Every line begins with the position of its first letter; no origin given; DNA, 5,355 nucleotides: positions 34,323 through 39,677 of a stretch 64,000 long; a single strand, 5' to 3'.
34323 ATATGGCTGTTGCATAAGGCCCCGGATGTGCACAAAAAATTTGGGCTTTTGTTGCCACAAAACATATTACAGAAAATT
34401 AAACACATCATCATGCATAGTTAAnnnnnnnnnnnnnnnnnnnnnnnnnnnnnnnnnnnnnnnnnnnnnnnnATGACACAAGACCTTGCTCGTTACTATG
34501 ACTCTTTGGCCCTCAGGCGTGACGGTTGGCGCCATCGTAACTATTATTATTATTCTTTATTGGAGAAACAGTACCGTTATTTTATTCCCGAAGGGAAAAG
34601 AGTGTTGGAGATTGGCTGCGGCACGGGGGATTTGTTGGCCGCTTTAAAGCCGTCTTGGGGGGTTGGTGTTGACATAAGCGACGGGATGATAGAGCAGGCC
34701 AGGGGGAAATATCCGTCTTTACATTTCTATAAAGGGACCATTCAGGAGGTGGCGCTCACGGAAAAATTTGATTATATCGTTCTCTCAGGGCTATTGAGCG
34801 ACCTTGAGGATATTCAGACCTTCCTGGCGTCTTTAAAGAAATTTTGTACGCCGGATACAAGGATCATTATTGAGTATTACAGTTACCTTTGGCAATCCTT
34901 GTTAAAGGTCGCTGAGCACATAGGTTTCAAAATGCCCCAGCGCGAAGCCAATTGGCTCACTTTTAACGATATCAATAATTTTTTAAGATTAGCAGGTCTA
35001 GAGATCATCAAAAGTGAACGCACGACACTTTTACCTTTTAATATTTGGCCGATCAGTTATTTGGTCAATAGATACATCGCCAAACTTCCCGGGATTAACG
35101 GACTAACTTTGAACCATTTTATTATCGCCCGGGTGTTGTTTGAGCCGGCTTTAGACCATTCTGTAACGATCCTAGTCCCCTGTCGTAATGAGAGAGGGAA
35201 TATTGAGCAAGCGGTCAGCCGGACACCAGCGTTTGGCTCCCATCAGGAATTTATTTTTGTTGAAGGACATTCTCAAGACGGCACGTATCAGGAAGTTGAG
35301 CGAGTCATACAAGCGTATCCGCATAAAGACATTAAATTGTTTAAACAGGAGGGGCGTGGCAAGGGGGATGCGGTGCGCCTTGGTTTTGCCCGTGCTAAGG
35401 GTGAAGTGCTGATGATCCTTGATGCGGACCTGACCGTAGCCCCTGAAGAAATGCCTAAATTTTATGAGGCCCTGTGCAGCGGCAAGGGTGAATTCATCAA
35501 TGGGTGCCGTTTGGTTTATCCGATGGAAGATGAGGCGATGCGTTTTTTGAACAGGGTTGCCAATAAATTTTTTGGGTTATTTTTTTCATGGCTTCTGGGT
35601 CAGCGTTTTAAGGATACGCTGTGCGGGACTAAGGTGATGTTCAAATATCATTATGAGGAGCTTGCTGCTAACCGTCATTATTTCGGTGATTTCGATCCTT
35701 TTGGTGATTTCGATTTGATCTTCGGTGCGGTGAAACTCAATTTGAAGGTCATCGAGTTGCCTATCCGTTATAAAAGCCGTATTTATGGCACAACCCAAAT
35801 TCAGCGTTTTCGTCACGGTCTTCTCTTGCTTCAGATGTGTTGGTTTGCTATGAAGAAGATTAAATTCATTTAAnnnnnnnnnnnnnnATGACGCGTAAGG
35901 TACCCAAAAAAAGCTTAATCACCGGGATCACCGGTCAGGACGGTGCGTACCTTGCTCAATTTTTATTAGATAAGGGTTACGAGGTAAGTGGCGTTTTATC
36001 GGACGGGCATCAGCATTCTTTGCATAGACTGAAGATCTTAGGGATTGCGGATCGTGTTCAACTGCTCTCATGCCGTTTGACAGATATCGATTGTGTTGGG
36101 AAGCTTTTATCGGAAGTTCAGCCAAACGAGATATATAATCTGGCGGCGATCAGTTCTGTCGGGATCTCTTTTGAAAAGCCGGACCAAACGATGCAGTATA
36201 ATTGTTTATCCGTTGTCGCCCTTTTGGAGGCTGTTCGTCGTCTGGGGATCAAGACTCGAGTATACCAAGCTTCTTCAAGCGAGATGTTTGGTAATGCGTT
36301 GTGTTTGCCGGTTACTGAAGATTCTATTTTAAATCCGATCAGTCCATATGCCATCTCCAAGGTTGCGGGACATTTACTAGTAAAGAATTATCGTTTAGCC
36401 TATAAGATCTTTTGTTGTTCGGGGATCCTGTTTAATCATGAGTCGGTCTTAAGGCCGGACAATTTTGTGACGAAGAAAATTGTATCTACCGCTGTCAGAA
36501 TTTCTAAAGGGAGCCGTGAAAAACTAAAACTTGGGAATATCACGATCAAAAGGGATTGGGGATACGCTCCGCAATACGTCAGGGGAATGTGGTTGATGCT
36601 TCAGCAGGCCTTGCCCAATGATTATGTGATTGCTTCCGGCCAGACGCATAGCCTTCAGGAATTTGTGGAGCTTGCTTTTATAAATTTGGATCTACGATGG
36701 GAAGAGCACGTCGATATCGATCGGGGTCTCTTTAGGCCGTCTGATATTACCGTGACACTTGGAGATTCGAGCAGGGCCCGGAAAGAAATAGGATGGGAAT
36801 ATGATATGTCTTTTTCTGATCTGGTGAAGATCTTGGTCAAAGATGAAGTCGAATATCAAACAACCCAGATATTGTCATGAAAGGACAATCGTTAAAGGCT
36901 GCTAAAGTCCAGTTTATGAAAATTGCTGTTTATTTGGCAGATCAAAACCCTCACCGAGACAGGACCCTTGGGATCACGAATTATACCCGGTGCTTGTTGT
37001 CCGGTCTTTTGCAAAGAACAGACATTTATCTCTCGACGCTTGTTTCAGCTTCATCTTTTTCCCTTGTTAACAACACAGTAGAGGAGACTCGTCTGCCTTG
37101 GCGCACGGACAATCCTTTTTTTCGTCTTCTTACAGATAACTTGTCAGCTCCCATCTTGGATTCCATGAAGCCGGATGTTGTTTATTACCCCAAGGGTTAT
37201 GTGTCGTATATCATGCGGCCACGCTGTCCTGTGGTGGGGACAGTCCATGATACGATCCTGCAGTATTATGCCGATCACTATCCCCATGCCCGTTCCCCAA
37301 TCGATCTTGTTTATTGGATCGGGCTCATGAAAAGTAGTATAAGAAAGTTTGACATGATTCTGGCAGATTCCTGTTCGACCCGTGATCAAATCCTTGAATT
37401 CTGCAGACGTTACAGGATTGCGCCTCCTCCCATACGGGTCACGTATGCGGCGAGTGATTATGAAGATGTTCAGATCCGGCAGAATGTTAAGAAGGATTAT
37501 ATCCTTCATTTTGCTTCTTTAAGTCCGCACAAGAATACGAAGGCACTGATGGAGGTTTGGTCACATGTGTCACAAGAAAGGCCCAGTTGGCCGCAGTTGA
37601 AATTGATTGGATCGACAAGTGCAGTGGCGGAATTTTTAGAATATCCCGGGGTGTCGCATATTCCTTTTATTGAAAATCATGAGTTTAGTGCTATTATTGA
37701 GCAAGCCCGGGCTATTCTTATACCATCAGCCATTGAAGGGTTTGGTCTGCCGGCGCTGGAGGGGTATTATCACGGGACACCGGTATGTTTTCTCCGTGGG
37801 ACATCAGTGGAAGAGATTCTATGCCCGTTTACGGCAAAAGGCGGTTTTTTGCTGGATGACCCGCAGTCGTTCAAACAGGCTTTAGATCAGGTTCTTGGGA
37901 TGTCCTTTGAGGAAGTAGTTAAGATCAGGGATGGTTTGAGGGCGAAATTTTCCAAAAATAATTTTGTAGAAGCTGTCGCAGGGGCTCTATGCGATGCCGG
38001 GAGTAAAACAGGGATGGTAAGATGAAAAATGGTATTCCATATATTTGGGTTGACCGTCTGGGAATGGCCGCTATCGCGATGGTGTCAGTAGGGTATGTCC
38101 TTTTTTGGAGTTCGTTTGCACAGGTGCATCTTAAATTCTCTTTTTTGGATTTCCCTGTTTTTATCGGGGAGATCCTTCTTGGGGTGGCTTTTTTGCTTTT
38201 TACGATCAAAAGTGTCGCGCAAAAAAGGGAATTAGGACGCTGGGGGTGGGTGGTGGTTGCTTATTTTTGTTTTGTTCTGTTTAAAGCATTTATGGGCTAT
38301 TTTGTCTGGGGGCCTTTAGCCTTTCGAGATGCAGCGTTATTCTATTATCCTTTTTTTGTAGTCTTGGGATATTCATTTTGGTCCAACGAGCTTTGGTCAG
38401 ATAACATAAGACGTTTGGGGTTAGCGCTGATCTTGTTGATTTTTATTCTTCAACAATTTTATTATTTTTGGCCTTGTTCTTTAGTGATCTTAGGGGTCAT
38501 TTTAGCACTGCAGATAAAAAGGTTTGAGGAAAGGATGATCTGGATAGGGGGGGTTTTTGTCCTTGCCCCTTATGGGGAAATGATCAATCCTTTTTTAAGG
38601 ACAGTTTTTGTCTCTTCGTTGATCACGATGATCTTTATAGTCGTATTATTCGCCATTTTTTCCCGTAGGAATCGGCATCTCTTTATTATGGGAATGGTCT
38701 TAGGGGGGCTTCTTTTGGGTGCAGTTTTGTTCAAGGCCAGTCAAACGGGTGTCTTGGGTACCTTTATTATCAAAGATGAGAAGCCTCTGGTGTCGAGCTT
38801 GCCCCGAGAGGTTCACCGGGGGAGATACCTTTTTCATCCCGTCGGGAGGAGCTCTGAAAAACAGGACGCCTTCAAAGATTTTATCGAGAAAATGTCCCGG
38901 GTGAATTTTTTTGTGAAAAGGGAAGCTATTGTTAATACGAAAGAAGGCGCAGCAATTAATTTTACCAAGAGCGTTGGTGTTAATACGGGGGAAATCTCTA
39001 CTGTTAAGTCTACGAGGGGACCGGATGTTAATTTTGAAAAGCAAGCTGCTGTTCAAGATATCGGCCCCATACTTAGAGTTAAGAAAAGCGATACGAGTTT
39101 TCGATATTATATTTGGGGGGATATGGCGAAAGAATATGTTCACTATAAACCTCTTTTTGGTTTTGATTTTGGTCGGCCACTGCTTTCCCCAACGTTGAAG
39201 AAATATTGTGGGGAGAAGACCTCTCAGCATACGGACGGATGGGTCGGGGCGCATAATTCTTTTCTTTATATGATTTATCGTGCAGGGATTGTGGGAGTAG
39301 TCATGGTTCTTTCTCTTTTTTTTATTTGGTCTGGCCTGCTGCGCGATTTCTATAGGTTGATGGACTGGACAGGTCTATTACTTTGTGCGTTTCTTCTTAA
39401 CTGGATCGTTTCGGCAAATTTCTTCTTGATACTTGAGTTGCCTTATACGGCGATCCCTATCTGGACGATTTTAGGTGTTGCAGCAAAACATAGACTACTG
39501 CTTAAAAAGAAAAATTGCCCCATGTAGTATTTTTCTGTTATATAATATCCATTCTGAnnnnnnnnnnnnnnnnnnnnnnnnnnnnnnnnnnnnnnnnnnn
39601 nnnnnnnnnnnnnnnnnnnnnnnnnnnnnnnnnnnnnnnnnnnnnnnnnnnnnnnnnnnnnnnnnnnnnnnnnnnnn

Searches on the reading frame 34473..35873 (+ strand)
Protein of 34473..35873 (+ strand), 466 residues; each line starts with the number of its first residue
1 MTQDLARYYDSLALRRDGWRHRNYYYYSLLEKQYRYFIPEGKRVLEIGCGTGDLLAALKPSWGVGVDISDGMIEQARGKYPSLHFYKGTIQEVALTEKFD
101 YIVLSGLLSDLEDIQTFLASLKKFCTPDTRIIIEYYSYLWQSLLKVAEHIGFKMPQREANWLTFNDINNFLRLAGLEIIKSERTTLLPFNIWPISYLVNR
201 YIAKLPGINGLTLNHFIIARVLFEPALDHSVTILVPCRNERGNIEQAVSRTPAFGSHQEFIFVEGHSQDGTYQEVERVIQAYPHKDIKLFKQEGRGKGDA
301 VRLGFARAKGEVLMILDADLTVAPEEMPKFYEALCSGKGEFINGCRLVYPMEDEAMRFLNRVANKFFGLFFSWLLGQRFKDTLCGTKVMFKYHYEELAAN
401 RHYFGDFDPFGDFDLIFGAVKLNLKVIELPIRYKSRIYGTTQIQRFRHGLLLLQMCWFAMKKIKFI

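Call 58: search_protein_families(library=pfam, proteins=[window:34473-35873:+], max_evalue=0.00001)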
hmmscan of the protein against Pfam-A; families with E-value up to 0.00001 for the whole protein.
window:34473-35873:+ (466 aa): 8 families
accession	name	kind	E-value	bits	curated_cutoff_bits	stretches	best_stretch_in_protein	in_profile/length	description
PF00535.33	Glycos_transf_2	-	4.3e-19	69.5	23.3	1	232-367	1-132/168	Glycosyl transferase family 2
PF13489.12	Methyltransf_23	-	1.7e-15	57.5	27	1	19-180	2-163/164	Methyltransferase domain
PF13847.12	Methyltransf_31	-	6.1e-14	52.4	27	1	40-137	3-113/145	Methyltransferase domain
PF08242.18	Methyltransf_12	-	1.6e-13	51.6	30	1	45-130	1-97/98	Methyltransferase domain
PF13649.12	Methyltransf_25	-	8.4e-13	49.3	27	1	44-127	1-95/97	Methyltransferase domain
PF08241.18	Methyltransf_11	-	6e-11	43.3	21.2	1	45-133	1-95/95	Methyltransferase domain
PF10111.15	Glyco_tranf_2_2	-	1.5e-08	35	27.3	1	232-366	1-141/276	Glycosyltransferase like family 2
PF13641.12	Glyco_tranf_2_3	-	4.6e-06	27.3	27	1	230-349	2-126/230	Glycosyltransferase like family 2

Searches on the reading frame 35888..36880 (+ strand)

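Call 58: search_protein_families(library=pfam, proteins=[window:35888-36880:+], max_evalue=0.00001)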
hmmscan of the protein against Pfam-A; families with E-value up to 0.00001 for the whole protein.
window:35888-36880:+ (330 aa): 3 families
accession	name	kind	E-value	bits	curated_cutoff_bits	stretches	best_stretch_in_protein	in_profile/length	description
PF16363.11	GDP_Man_Dehyd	-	2.3e-106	356.5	27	1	10-314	1-330/332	GDP-mannose 4,6 dehydratase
PF01370.27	Epimerase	-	2.9e-55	187.7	20.9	1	10-249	2-240/240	NAD dependent epimerase/dehydratase family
PF04321.23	RmlD_sub_bind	-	2.3e-10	40.5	27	1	9-194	3-160/287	RmlD substrate binding domain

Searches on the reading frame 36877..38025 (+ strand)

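Call 58: search_protein_families(library=pfam, proteins=[window:36877-38025:+], max_evalue=0.00001)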
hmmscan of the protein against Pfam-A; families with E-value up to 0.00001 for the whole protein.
window:36877-38025:+ (382 aa): 3 families
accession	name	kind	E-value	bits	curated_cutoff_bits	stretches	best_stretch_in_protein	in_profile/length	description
PF00534.26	Glycos_transf_1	-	1.1e-11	45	26.4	1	199-343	8-159/172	Glycosyl transferases group 1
PF13692.12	Glyco_trans_1_4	-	2.1e-10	41.5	27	1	208-340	3-140/142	Glycosyl transferases group 1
PF13439.12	Glyco_transf_4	-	1.4e-07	32.1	28.5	1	68-190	41-163/170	Glycosyltransferase Family 4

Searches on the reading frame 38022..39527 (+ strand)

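Call 58: search_protein_families(library=pfam, proteins=[window:38022-39527:+], max_evalue=0.00001)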
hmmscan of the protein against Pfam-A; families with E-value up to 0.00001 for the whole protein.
window:38022-39527:+ (501 aa): 0 families

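Call 71: search_protein_families(library=pfam, proteins=[window:38022-39527:+], max_evalue=1)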
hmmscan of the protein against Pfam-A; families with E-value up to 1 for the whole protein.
window:38022-39527:+ (501 aa): 1 family
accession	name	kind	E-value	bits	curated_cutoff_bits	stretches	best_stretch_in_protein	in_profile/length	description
PF04932.20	Wzy_C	-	1.5e-05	25.2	31.7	1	199-429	18-148/149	O-Antigen ligase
